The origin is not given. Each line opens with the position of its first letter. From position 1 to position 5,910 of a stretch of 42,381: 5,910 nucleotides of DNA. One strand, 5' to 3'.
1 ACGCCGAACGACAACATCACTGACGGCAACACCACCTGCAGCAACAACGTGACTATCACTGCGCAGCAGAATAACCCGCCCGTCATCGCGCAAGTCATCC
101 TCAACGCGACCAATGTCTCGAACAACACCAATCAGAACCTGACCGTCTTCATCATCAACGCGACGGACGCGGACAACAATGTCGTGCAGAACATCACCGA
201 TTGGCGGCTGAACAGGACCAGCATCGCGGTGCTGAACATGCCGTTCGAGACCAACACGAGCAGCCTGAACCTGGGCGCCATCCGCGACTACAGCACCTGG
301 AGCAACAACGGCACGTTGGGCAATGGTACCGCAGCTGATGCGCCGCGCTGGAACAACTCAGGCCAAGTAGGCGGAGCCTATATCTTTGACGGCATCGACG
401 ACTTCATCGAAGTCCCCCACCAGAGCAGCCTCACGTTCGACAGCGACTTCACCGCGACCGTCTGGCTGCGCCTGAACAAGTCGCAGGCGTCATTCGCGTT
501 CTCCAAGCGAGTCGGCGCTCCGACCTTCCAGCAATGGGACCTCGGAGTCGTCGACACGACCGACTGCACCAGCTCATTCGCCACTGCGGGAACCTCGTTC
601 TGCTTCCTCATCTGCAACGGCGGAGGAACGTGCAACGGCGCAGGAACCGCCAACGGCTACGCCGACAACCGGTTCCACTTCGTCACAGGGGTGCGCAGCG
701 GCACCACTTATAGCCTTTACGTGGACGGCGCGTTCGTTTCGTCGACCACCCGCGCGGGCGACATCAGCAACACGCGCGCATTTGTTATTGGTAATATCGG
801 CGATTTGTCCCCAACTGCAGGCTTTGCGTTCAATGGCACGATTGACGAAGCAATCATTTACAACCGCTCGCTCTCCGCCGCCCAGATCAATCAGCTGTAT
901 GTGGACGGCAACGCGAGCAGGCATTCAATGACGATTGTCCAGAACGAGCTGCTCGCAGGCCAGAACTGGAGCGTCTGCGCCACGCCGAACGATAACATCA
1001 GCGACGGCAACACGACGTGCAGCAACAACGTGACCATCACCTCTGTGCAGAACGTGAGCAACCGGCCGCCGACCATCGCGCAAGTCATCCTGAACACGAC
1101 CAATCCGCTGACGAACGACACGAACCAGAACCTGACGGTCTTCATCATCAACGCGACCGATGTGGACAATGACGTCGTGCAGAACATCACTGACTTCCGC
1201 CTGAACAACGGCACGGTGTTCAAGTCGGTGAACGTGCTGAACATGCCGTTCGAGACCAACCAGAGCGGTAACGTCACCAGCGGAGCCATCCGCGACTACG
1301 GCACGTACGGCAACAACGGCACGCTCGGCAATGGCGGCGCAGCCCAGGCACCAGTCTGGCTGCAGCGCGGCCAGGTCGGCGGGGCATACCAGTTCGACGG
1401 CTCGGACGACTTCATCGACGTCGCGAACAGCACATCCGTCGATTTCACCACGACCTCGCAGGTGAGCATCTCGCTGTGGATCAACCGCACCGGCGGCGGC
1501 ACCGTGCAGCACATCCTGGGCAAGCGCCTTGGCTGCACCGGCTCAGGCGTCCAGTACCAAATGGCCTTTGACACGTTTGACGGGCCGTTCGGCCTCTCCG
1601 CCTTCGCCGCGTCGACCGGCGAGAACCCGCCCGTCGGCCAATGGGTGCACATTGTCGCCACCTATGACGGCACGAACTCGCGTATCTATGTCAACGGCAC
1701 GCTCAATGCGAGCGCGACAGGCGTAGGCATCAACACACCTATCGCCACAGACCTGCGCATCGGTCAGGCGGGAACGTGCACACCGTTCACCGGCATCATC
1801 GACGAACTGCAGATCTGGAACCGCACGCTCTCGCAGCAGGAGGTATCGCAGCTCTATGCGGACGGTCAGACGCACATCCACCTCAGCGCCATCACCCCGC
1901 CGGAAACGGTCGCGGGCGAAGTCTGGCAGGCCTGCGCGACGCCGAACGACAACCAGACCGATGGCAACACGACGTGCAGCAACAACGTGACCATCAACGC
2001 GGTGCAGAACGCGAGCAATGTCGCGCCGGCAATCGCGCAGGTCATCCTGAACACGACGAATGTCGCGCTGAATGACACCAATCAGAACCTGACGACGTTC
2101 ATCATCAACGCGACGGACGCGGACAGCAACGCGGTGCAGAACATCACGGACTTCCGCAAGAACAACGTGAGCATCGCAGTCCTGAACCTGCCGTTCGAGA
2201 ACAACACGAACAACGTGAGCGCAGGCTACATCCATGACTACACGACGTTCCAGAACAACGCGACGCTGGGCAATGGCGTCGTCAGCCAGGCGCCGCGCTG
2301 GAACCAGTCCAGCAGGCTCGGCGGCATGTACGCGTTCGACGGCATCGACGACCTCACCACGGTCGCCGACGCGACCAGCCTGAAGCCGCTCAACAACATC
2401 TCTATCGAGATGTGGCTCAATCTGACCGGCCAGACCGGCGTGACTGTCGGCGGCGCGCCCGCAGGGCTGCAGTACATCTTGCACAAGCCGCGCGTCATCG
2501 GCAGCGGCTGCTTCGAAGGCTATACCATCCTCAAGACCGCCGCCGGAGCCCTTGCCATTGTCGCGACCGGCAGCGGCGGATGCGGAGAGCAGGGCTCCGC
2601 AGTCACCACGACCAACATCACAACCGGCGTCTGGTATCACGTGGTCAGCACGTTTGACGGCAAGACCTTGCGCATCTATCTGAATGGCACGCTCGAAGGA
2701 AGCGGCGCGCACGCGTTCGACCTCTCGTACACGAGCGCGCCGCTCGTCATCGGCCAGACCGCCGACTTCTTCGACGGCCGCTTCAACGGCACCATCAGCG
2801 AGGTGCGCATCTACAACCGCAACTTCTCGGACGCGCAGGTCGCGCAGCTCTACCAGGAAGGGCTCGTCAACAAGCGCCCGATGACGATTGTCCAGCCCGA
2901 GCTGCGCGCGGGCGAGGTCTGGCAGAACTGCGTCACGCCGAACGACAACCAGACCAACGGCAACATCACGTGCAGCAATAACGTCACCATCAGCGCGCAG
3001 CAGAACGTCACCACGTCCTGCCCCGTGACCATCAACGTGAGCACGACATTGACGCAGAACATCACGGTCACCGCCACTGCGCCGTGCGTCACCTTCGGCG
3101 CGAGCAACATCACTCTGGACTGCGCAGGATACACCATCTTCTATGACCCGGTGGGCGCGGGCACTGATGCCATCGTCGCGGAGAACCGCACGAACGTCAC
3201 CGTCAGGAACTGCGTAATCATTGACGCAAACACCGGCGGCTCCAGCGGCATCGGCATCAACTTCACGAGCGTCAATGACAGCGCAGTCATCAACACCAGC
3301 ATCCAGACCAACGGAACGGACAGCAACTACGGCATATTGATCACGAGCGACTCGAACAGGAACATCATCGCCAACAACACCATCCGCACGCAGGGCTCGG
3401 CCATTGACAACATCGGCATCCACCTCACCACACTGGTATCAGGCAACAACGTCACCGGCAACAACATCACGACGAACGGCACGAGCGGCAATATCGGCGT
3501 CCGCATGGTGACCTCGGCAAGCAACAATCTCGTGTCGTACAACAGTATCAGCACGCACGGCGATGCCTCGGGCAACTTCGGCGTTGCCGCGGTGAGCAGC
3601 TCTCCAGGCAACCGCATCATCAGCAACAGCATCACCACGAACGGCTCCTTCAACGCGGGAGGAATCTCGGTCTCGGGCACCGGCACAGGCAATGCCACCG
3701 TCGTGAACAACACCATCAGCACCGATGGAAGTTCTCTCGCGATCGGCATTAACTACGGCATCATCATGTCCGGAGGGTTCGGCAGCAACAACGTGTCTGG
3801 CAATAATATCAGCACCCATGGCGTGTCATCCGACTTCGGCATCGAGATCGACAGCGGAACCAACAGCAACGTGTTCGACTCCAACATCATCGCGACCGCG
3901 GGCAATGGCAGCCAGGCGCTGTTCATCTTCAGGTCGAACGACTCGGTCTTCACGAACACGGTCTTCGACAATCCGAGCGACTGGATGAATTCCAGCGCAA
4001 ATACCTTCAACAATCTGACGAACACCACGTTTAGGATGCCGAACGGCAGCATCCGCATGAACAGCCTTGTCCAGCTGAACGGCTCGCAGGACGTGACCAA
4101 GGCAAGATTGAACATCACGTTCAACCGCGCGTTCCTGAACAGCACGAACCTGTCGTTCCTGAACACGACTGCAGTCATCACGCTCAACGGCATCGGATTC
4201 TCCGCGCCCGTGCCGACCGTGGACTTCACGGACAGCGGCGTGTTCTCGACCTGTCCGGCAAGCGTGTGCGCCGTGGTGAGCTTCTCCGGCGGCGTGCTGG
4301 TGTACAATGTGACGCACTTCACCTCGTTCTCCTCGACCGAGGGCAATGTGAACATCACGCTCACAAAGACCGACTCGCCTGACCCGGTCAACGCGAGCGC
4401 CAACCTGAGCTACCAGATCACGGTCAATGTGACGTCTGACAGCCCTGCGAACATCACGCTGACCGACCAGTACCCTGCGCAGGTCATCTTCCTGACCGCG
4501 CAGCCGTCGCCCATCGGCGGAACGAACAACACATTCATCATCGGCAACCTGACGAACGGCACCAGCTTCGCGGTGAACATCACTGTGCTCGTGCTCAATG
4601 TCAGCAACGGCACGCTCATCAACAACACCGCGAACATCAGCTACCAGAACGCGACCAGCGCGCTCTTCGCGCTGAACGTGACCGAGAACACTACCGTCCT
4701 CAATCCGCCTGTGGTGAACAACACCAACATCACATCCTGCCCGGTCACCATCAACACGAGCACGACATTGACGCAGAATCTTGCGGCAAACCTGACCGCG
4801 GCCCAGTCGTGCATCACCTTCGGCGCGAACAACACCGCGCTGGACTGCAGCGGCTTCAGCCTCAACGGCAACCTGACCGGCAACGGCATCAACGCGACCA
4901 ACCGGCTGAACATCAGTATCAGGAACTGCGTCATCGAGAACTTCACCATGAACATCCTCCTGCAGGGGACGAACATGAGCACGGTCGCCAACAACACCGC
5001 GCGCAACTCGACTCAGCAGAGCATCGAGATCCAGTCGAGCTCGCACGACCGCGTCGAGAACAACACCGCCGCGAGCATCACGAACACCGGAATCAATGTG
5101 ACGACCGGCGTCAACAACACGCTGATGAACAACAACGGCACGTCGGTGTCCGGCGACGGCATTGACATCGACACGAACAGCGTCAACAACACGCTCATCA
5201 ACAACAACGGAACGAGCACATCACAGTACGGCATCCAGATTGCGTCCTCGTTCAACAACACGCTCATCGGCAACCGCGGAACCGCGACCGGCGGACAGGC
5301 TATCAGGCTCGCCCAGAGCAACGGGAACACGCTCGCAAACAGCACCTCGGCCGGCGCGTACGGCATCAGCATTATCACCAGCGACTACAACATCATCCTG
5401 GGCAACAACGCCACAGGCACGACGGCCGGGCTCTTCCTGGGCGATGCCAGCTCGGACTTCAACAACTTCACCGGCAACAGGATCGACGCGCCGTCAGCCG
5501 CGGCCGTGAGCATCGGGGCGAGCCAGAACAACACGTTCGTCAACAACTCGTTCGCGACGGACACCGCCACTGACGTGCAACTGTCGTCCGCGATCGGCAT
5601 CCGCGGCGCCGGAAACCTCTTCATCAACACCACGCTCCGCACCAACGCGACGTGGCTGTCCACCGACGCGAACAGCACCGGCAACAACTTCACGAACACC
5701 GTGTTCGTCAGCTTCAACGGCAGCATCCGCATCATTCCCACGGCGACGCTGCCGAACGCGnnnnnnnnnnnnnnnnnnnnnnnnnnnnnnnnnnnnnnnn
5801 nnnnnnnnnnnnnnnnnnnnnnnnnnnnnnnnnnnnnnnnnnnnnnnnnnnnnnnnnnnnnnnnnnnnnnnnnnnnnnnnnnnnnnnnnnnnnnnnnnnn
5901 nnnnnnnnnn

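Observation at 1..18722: Two tandem giant membrane-anchored surface proteins saturated with N-glycosylation sequons, encoded next to the oligosaccharyltransferase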

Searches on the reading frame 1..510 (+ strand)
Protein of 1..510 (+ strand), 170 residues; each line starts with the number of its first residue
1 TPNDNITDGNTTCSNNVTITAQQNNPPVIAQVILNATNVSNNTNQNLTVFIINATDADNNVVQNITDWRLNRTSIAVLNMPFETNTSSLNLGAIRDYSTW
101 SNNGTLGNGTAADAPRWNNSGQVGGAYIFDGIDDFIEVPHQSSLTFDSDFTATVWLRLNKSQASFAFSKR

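Call 86: search_protein_families(library=pfam, proteins=[window:1-510:+], max_evalue=0.05)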
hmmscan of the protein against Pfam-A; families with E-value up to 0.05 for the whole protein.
window:1-510:+ (170 aa): 0 families

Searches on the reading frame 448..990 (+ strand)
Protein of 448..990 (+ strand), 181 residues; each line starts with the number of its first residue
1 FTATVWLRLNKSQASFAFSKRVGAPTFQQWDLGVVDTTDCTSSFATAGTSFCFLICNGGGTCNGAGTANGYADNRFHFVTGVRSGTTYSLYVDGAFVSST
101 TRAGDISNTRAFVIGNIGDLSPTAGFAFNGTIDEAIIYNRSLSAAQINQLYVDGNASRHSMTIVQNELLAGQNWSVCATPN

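Call 86: search_protein_families(library=pfam, proteins=[window:448-990:+], max_evalue=0.05)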
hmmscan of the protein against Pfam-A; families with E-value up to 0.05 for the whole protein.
window:448-990:+ (181 aa): 2 families
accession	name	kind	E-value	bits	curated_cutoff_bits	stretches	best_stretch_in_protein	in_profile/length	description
PF13385.13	Laminin_G_3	-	5e-16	59.6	27.6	1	1-148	19-151/151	Concanavalin A-like lectin/glucanases superfamily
PF02973.23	Sialidase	-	0.0036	17.3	26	1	72-148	104-182/189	Sialidase, N-terminal domain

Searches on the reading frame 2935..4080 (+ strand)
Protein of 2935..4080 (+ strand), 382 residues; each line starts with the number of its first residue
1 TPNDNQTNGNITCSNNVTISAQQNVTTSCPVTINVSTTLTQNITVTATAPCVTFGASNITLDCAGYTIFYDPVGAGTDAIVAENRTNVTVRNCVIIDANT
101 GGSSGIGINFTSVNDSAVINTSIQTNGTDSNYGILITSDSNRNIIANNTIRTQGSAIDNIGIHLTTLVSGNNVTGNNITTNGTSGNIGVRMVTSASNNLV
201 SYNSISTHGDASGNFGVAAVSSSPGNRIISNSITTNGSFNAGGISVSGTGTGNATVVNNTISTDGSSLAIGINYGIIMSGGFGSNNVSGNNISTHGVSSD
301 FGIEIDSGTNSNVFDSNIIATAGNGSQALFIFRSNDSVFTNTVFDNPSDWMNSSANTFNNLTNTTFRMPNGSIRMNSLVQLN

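Call 86: search_protein_families(library=pfam, proteins=[window:2935-4080:+], max_evalue=0.05)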
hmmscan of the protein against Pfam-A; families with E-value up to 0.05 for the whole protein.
window:2935-4080:+ (382 aa): 1 family
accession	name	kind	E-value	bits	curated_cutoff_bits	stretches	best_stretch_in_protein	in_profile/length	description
PF13229.12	Beta_helix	-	2e-06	27.9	25.9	1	76-233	22-158/158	Right handed beta helix region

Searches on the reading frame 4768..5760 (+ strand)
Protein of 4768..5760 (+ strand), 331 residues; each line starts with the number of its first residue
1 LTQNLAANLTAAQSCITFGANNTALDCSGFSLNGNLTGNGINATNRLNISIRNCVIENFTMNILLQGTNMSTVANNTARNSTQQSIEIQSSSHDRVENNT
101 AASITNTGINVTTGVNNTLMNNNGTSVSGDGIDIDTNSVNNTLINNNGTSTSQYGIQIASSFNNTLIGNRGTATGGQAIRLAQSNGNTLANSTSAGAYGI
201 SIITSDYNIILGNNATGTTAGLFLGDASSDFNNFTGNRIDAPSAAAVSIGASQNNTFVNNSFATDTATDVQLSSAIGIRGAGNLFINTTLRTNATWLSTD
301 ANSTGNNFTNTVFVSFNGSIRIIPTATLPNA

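Call 86: search_protein_families(library=pfam, proteins=[window:4768-5760:+], max_evalue=0.05)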
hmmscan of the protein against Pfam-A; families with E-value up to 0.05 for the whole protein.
window:4768-5760:+ (331 aa): 2 families
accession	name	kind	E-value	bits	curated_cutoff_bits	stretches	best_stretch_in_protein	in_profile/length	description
PF05048.19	NosD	-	1.4e-17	64.2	23.6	2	152-263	59-170/212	Periplasmic copper-binding protein (NosD)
PF13229.12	Beta_helix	-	1.2e-15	57.9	25.9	2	29-169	15-156/158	Right handed beta helix region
